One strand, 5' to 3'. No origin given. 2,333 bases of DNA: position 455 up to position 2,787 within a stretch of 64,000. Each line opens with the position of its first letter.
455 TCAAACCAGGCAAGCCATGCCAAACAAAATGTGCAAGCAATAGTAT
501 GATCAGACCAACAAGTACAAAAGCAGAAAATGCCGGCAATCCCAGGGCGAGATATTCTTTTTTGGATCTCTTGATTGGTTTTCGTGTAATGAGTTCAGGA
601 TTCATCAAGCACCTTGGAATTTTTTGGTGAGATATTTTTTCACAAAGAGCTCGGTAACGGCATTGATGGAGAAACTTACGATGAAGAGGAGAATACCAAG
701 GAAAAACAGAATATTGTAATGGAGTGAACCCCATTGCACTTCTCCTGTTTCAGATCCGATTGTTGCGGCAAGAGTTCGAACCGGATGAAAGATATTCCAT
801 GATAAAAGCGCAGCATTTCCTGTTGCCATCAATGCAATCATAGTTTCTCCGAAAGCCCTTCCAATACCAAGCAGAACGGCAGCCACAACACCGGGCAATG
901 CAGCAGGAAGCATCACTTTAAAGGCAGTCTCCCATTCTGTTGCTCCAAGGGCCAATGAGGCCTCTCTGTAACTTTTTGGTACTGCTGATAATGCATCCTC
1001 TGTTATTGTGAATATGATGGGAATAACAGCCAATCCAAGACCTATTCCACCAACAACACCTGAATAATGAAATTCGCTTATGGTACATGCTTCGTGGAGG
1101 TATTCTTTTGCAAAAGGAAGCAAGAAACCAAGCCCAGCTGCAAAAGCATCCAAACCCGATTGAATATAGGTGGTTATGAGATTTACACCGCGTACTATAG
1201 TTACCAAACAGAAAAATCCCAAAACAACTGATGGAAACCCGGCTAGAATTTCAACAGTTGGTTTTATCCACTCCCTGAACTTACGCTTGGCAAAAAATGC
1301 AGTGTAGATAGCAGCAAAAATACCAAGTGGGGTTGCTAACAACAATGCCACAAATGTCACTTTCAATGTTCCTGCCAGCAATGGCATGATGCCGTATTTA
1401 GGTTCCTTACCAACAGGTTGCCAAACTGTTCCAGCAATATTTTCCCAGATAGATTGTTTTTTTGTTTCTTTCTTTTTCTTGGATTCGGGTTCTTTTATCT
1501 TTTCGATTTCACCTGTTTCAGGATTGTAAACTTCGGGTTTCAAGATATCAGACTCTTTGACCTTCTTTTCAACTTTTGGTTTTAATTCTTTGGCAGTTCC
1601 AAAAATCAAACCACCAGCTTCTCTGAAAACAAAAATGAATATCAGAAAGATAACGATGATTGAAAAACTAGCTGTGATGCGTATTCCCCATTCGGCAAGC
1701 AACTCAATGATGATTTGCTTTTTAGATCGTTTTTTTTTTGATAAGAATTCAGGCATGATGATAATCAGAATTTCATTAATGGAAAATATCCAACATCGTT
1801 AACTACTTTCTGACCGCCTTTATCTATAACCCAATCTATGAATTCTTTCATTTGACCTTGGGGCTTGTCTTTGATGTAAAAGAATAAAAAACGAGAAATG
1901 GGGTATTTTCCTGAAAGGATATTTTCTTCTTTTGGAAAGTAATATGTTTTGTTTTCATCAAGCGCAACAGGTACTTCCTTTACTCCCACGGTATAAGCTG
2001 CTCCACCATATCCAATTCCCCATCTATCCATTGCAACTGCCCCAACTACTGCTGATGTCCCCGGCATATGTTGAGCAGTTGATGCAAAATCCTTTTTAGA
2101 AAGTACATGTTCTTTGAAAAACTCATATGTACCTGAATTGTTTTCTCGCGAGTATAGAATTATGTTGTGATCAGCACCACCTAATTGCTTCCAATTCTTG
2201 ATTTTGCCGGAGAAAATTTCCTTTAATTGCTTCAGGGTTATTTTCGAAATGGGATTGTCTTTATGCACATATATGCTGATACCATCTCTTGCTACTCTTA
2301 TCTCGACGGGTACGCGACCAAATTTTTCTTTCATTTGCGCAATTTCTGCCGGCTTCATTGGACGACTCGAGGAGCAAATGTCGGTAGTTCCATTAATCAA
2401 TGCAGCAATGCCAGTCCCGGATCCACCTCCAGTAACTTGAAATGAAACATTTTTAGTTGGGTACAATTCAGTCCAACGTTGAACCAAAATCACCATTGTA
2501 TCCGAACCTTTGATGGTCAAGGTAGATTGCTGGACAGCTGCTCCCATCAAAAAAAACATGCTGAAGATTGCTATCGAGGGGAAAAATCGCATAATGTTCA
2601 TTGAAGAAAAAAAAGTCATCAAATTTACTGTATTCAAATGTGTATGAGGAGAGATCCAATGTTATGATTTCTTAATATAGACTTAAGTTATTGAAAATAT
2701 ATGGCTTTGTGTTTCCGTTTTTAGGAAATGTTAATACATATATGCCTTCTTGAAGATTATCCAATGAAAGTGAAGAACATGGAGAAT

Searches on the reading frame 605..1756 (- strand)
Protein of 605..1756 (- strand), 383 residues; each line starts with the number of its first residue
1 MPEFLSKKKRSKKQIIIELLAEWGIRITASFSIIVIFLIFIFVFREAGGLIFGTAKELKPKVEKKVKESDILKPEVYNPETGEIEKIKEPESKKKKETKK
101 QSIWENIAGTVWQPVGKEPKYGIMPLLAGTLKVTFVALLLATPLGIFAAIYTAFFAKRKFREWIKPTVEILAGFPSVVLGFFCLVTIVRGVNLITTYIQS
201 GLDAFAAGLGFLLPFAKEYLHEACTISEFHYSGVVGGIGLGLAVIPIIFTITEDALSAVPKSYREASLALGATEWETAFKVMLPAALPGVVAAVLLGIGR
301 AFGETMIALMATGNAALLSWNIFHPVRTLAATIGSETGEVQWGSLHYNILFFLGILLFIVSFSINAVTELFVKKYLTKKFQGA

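Call 8: search_protein_families(library=pfam, proteins=[window:605-1756:-], max_evalue=0.01)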
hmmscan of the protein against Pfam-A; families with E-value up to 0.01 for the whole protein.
window:605-1756:- (383 aa): 1 family
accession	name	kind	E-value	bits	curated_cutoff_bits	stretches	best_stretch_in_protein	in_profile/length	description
PF00528.27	BPD_transp_1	-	6.3e-23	81.9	26.4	1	143-374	3-181/184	Binding-protein-dependent transport system inner membrane component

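Call 9: search_protein_families(library=ncbifam, proteins=[window:605-1756:-], max_evalue=0.01)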
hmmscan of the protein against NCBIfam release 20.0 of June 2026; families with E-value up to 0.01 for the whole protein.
window:605-1756:- (383 aa): 30 families (the best 25 are shown)
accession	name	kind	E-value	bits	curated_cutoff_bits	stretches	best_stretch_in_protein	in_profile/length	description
TIGR02138.1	phosphate_pstC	equivalog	1e-70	238.1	196.45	1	99-374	35-294/296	phosphate ABC transporter permease subunit PstC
TIGR00974.1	3a0107s02c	equivalog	1e-43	149.4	193.45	1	116-369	47-264/272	phosphate ABC transporter permease PstA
NF008435.0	PRK11275.1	equivalog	7.9e-27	94.2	502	1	118-374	66-311/319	phosphate ABC transporter permease PstC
NF008430.0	PRK11268.1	equivalog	6.7e-26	91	439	2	230-350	150-272/295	phosphate ABC transporter permease PstA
TIGR02141.1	modB_ABC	equivalog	3.9e-15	56.1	182.6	2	228-324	77-175/208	molybdate ABC transporter permease subunit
NF038017.1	ABC_perm1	subfamily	3.8e-12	46.6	100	2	243-338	82-169/184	ABC transporter permease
NF006939.0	PRK09421.1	equivalog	1.4e-09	37.7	262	1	241-307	101-167/230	molybdate ABC transporter permease subunit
TIGR01581.1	Mo_ABC_porter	hypoth_equivalog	2.9e-08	33.5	210.3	1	244-315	114-185/225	ABC transporter permease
TIGR03255.1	PhnV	equivalog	2.4e-07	30.7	358.7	1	197-310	112-218/270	2-aminoethylphosphonate ABC transport system, membrane component PhnV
TIGR03416.1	ABC_choXWV_perm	equivalog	5.5e-07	29.3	363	1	238-338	155-253/267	choline ABC transporter permease subunit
NF007044.0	PRK09497.1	equivalog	1.4e-06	28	348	1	238-323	155-240/285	spermidine/putrescine ABC transporter permease PotB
TIGR00969.1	3a0106s02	subfamily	1.8e-06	27.6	240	1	128-313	60-223/272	sulfate ABC transporter permease subunit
NF008049.0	PRK10782.1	subfamily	4.8e-06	26.4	212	1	239-298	95-154/217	methionine ABC transporter permease MetI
NF008208.0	PRK10971.1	equivalog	5.6e-06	26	415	1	219-316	128-223/277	sulfate/thiosulfate ABC transporter permease CysT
TIGR02139.1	permease_CysT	equivalog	7.9e-06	25.7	246.1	1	181-315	95-214/265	sulfate ABC transporter permease subunit CysT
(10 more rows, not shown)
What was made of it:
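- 605..1756 (-): pstC (phosphate ABC permease). pstA continues beyond the start of the window. TIGR02138 238.1, above its cut-off of 196.45 (call 9).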

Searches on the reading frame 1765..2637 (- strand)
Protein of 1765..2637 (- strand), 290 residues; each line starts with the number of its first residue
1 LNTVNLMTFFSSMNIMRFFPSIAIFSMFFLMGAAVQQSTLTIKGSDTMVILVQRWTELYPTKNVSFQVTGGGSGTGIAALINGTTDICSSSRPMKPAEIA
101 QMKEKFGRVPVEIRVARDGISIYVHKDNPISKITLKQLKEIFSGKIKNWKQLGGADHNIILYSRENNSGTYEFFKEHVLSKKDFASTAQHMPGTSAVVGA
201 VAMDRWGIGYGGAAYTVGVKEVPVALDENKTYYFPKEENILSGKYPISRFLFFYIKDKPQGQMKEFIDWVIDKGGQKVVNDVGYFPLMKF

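Call 8: search_protein_families(library=pfam, proteins=[window:1765-2637:-], max_evalue=0.01)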
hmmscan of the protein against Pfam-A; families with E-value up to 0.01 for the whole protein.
window:1765-2637:- (290 aa): 3 families
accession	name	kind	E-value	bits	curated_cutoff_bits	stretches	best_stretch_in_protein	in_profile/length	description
PF12849.12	PBP_like_2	-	1.6e-47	163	27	1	37-272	9-265/267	PBP superfamily domain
PF12727.12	PBP_like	-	2.5e-14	53.3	27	1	62-219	9-161/193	PBP superfamily domain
PF01547.30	SBP_bac_1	-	9.6e-05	22.9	26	1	47-277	10-307/307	Bacterial extracellular solute-binding protein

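Call 9: search_protein_families(library=ncbifam, proteins=[window:1765-2637:-], max_evalue=0.01)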
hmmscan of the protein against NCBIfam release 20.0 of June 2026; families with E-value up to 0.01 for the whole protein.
window:1765-2637:- (290 aa): 4 families
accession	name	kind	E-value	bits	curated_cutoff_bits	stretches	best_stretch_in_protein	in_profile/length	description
TIGR02136.1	ptsS_2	subfamily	2.8e-73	246.7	206.6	1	37-287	38-295/295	phosphate ABC transporter substrate-binding protein PstS family protein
TIGR00975.1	3a0107s03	equivalog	2.6e-15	56.3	205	1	41-200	2-171/315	phosphate ABC transporter substrate-binding protein PstS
TIGR04505.1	PtsS_plasma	equivalog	0.00033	20.2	175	0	130-271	167-332/334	phosphate ABC transporter substrate-binding protein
NF011068.0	PRK14498.1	equivalog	0.0023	16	534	1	30-227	409-597/647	molybdopterin biosynthesis protein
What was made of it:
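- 1765..2637 (-): pstS (phosphate-binding protein), 34-52 nt after the BNR stop codon. TIGR02136 246.7, above its cut-off of 206.6 (call 9).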
